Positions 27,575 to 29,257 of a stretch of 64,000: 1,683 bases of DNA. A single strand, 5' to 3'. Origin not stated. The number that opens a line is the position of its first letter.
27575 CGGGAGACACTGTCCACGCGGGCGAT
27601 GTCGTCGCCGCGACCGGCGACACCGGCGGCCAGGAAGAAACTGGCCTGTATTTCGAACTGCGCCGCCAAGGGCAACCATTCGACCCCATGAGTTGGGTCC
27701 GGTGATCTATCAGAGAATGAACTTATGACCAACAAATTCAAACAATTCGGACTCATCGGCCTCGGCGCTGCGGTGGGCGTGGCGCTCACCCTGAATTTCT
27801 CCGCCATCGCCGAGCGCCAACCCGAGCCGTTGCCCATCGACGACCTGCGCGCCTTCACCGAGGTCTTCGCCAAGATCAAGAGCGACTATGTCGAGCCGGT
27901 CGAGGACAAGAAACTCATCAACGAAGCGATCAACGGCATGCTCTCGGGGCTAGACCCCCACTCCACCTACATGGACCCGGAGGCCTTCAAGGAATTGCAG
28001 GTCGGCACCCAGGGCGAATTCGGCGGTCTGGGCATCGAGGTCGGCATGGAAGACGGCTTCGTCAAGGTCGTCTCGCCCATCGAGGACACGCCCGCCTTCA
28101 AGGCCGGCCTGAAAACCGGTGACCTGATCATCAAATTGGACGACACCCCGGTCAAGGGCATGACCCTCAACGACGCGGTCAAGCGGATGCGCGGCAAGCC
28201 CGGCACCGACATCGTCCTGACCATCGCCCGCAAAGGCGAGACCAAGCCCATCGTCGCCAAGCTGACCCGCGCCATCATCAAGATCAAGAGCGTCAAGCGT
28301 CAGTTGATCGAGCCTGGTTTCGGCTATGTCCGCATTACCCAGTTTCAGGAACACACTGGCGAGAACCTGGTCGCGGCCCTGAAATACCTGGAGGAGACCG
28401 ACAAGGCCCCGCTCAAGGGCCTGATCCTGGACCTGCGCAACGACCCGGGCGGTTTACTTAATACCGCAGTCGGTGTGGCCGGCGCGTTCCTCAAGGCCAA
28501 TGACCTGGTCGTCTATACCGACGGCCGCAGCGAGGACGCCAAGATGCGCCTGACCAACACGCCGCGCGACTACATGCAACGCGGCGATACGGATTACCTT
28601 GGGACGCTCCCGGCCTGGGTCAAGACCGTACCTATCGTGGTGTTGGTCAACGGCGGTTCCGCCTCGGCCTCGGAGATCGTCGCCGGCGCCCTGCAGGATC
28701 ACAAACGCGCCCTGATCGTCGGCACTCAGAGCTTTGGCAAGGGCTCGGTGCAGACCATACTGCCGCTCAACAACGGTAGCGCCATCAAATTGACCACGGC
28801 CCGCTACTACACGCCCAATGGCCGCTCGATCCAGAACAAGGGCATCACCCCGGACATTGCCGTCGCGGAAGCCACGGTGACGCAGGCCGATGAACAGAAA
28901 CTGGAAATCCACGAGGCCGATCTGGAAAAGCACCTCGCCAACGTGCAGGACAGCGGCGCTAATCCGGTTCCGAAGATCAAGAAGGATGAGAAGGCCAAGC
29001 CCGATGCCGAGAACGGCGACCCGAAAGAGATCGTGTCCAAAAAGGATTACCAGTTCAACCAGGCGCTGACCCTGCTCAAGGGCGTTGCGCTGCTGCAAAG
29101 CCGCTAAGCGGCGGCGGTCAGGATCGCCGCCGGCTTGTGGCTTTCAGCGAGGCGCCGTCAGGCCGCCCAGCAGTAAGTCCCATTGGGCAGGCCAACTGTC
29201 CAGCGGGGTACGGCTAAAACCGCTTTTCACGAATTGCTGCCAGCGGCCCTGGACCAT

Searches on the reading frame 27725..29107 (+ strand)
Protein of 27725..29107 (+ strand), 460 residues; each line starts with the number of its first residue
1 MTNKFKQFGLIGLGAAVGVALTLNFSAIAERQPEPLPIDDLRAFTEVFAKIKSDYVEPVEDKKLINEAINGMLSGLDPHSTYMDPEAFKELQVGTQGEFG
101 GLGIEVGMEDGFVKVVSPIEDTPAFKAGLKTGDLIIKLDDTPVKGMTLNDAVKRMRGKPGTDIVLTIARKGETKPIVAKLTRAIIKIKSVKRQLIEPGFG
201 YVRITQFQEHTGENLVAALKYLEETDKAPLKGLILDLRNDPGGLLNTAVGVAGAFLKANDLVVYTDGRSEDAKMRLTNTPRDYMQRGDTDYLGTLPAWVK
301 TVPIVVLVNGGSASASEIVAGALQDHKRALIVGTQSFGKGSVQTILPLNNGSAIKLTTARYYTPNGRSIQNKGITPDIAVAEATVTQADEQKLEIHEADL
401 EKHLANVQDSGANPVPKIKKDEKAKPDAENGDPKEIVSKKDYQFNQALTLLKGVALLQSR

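Call 20: find_encoding_contigs(protein=window:27725-29107:+, flank=10000, max_places=1)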
Protein window:27725-29107:+ (460 aa): 24 contigs read that carry it; 1 place shown.
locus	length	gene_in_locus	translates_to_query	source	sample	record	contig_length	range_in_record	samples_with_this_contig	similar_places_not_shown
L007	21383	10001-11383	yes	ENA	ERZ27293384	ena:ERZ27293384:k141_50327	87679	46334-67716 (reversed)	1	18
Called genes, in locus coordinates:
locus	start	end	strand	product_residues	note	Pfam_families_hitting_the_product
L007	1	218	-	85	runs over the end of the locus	PF00462:Glutaredoxin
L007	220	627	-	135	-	PF00581:Rhodanese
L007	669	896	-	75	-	PF11127:YgaP-like_TM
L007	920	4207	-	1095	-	PF00873:ACR_tran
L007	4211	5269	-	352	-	PF25919:BSH_CusB (faint), PF25917:BSH_RND, PF25973:BSH_CzcB, PF25984:BSH_YknX (weak), PF25876:HH_MFP_RND (faint), PF25967:RND-MFP_C, PF25975:CzcB_C, PF25989:YknX_C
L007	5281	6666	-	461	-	PF02321:OEP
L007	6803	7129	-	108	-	PF01022:HTH_5, PF12840:HTH_20 (weak)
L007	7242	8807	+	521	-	PF01676:Metalloenzyme, PF06415:iPGM_N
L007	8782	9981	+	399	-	PF01551:Peptidase_M23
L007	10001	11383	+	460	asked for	PF22694:CtpB_N-like, PF00595:PDZ, PF13180:PDZ_2, PF17820:PDZ_6, PF03572:Peptidase_S41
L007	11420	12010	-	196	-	PF00440:TetR_N, PF22276:SlmA-like_C, PF13977:TetR_C_6 (weak)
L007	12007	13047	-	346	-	PF01571:GCV_T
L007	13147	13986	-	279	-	PF21917:NMB0537_N, PF00571:CBS (weak), PF03471:CorC_HlyC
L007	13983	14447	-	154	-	PF02130:YbeY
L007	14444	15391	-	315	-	PF02562:PhoH, PF13604:AAA_30 (weak), PF13245:AAA_19 (weak)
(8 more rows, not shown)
